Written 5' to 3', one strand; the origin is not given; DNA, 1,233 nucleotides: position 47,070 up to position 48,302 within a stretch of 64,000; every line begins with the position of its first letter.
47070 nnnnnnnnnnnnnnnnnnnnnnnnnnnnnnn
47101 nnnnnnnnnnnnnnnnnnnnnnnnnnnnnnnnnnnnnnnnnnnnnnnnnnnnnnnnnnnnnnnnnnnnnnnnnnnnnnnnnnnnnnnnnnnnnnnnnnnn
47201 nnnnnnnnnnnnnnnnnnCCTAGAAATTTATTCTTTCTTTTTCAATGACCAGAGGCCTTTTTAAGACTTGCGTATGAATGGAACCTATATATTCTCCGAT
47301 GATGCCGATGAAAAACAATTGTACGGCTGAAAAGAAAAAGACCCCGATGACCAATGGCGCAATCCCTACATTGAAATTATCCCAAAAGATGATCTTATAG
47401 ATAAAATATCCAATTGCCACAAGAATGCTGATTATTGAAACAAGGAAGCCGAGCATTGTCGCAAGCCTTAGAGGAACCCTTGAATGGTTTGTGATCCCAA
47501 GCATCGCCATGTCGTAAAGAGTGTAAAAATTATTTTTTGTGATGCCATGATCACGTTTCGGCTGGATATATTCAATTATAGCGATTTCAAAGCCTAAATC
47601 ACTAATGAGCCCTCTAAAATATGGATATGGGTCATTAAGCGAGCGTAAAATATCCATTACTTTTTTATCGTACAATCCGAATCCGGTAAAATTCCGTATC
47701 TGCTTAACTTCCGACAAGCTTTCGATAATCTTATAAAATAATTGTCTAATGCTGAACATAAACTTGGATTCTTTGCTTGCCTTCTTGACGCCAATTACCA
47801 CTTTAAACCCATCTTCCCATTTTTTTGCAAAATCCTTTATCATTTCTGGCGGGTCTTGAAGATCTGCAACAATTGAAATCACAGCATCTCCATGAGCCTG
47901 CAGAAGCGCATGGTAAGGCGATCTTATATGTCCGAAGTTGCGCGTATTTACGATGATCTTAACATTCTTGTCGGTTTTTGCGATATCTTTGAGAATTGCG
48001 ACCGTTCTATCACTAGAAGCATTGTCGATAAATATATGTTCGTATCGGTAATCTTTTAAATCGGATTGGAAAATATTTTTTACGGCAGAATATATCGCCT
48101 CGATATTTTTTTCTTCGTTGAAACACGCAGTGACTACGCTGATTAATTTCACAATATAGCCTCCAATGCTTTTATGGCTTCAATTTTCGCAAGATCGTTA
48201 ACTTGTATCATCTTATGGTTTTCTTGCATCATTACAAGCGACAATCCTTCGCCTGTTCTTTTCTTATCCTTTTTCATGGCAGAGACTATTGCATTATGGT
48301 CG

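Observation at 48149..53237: DHQS-like cyclase homolog, SDR, HpcH/HpaI aldolase and MBL hydrolase embedded in the sugar operon.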

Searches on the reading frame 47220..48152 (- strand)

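Call 3: search_protein_families(library=pfam, proteins=[window:47220-48152:-], max_evalue=0.01)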
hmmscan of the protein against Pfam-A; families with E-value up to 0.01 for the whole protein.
window:47220-48152:- (310 aa): 1 family
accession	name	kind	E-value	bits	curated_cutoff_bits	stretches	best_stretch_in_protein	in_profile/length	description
PF00535.33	Glycos_transf_2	-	1.4e-24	87.4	23.3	1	5-137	1-129/168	Glycosyl transferase family 2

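Call 4: search_protein_families(library=ncbifam, proteins=[window:47220-48152:-], max_evalue=0.01)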
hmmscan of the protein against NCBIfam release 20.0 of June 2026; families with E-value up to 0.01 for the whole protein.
window:47220-48152:- (310 aa): 14 families
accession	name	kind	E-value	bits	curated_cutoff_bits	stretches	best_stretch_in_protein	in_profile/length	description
NF047588.1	GlcsyltransPgfSStrep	equivalog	1.4e-55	188.7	500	1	4-304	3-303/308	glycosyltransferase PgfS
NF007986.1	PRK10714.1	equivalog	5.9e-31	107.6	529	1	2-301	6-305/316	undecaprenyl-phosphate 4-deoxy-4-formamido-L-arabinose transferase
TIGR03937.1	PgaC_IcaA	equivalog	8.8e-11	41.4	422.3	1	2-97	45-135/407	poly-beta-1,6-N-acetyl-D-glucosamine synthase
NF047683.1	TeichurnBiosyTuaG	equivalog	1.8e-08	34.4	400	1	2-96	6-95/252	teichuronic acid biosynthesis protein TuaG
NF050050.1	ProtGlycPglI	equivalog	4.4e-07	29.6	500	1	2-127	2-123/306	GalNAc(5)-diNAcBac-PP-undecaprenol beta-1,3-glucosyltransferase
NF041875.1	EPS_EpsD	equivalog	5.4e-06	26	370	1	4-121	1-114/325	exopolysaccharide biosynthesis glycosyltransferase EpsD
NF010496.0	PRK13915.1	equivalog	0.00011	21.4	262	1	3-104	32-133/307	glucosyl-3-phosphoglycerate synthase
NF007482.0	PRK10073.1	equivalog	0.00014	21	423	1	3-104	7-102/334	glycosyltransferase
NF053739.1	GlytfEpsEBac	equivalog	0.0004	19.5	450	1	4-91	3-86/265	glycosyltransferase EpsE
TIGR04283.1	glyco_like_mftF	equivalog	0.00058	19.5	182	1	4-137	1-122/221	TIGR04283 family arsenosugar biosynthesis glycosyltransferase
NF038302.1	EPS_HpsE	equivalog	0.00086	18.4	300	1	4-62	3-59/307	hormogonium polysaccharide biosynthesis glycosyltransferase HpsE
TIGR04242.1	nodulat_NodC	equivalog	0.0014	17.6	550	1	4-115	50-159/395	chitooligosaccharide synthase NodC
NF041391.1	DPhHxTase_Halo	equivalog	0.0017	17.4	375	1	10-132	3-112/213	dolichyl-phosphate hexose transferase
TIGR03111.1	glyc2_xrt_Gpos1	hypoth_equivalog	0.0018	17.1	363.95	1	4-143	51-187/439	TIGR03111 family XrtG-associated glycosyltransferase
